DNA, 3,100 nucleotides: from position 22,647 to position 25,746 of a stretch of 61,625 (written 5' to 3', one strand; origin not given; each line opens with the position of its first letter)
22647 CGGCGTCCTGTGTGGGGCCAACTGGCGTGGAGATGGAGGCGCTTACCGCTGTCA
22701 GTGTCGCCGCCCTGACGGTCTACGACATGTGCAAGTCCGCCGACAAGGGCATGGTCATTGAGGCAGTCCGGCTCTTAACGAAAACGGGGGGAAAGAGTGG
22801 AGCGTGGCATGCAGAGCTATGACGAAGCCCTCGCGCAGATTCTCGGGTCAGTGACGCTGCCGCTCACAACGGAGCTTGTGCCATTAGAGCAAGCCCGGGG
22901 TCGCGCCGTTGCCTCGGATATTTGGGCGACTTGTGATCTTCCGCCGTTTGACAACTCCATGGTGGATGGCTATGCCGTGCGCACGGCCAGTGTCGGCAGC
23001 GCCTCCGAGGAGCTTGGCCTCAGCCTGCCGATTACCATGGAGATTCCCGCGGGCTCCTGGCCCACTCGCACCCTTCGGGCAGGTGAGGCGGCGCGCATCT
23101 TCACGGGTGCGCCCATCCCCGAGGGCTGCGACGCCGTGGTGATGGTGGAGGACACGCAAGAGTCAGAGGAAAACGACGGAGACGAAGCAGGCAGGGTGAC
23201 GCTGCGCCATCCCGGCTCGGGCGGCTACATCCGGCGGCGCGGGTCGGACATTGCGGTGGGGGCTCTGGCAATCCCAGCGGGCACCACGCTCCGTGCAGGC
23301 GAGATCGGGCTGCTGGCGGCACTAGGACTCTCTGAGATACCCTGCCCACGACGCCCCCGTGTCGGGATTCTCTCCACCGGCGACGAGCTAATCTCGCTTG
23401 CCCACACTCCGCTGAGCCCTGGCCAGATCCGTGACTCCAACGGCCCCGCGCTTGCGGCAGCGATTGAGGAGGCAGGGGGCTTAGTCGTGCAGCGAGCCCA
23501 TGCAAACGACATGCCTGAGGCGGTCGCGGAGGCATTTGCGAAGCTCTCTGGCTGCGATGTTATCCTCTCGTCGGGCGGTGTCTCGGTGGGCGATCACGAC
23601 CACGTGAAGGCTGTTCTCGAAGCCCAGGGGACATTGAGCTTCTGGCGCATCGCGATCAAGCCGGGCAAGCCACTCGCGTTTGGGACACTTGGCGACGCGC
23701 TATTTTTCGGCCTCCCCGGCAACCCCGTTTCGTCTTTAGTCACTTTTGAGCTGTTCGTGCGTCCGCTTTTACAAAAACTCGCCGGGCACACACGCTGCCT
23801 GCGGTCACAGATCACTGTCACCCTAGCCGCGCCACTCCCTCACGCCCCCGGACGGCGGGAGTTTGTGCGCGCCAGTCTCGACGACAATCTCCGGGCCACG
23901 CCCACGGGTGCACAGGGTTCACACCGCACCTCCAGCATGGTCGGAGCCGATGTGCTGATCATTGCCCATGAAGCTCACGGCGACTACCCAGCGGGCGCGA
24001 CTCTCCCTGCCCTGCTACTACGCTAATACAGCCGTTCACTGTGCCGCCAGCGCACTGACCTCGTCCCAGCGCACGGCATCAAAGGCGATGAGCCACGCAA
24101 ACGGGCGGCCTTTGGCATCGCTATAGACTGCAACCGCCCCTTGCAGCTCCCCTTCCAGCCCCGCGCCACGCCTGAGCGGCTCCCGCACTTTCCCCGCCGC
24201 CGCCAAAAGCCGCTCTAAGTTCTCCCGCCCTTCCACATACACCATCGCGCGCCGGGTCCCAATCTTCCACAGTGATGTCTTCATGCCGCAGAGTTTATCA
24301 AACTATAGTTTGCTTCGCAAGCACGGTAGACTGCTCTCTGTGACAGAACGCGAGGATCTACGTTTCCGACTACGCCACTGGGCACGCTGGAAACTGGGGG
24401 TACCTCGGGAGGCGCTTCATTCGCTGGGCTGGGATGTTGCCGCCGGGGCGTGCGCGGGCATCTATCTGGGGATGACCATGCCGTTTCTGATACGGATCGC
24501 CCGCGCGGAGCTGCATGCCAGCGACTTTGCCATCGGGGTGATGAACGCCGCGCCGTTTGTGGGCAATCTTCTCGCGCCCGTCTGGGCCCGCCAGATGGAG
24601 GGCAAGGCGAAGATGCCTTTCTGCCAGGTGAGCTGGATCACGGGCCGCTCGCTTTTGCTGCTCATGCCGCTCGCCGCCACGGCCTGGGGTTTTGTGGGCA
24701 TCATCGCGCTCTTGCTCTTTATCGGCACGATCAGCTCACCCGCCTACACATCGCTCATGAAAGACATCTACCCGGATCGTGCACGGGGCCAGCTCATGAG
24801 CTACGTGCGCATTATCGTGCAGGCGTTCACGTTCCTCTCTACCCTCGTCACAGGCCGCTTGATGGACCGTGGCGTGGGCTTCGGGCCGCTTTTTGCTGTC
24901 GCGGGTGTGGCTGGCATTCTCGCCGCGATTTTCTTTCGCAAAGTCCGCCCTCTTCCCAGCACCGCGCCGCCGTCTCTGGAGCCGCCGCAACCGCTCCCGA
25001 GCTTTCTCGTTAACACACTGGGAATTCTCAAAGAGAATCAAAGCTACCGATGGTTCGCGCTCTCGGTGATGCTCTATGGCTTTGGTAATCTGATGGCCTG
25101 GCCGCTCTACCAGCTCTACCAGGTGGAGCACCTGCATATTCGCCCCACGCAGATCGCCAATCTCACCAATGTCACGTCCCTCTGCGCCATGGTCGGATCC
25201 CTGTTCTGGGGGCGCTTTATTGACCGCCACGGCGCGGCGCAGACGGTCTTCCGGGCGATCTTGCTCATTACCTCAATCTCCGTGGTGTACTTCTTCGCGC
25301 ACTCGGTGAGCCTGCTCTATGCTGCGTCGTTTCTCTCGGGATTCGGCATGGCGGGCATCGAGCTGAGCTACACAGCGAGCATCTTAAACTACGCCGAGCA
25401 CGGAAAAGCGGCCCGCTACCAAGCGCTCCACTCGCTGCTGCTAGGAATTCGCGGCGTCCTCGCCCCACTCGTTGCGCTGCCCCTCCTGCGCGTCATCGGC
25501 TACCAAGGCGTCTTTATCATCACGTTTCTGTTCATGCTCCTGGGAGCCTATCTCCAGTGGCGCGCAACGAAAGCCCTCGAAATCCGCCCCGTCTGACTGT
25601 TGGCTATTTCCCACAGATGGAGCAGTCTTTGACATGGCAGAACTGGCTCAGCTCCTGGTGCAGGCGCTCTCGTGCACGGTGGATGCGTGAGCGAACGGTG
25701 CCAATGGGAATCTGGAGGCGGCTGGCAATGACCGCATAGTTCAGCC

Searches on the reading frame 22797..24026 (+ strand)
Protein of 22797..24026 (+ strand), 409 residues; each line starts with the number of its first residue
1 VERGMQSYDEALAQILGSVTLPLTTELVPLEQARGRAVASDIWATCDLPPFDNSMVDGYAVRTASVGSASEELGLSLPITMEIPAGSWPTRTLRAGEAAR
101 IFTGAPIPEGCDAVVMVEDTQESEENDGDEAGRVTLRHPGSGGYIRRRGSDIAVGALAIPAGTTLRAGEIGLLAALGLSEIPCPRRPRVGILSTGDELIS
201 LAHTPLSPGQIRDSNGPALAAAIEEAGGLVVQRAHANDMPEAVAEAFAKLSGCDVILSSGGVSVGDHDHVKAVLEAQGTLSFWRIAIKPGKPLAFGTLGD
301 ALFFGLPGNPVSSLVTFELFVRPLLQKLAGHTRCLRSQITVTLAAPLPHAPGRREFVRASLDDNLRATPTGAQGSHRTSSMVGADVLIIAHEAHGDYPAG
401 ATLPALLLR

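Call 101: search_protein_families(library=pfam, proteins=[window:22797-24026:+], max_evalue=0.00001)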
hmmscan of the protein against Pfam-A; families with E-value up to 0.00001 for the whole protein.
window:22797-24026:+ (409 aa): 3 families
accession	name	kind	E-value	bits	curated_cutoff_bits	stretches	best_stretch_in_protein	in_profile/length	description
PF03453.22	MoeA_N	-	2.8e-48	164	30.8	1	7-177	2-160/160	MoeA N-terminal region (domain I and II)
PF00994.29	MoCF_biosynth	-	8e-33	113.6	26.6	1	190-326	1-143/144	Probable molybdopterin binding domain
PF03454.20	MoeA_C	-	1.5e-14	54.4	22.1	1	341-408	2-72/72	MoeA C-terminal region (domain IV)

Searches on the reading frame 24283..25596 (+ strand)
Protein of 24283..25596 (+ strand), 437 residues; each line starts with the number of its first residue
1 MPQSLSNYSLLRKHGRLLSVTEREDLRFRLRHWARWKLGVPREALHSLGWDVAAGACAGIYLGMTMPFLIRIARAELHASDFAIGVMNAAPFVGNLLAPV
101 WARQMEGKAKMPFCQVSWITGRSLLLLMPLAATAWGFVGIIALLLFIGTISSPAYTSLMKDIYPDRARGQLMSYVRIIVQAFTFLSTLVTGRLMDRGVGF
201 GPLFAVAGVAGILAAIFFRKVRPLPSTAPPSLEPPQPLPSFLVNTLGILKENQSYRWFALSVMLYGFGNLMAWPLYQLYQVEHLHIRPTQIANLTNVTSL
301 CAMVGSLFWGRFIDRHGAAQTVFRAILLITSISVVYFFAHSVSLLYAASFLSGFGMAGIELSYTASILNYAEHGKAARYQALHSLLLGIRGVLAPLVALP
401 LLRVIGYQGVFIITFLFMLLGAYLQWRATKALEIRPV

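Call 101: search_protein_families(library=pfam, proteins=[window:24283-25596:+], max_evalue=0.00001)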
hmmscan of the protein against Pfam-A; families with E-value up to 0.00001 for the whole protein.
window:24283-25596:+ (437 aa): 1 family
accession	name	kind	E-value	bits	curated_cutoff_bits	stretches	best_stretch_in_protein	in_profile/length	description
PF07690.21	MFS_1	-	6.9e-32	111.1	33.4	2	259-424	2-167/347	Major Facilitator Superfamily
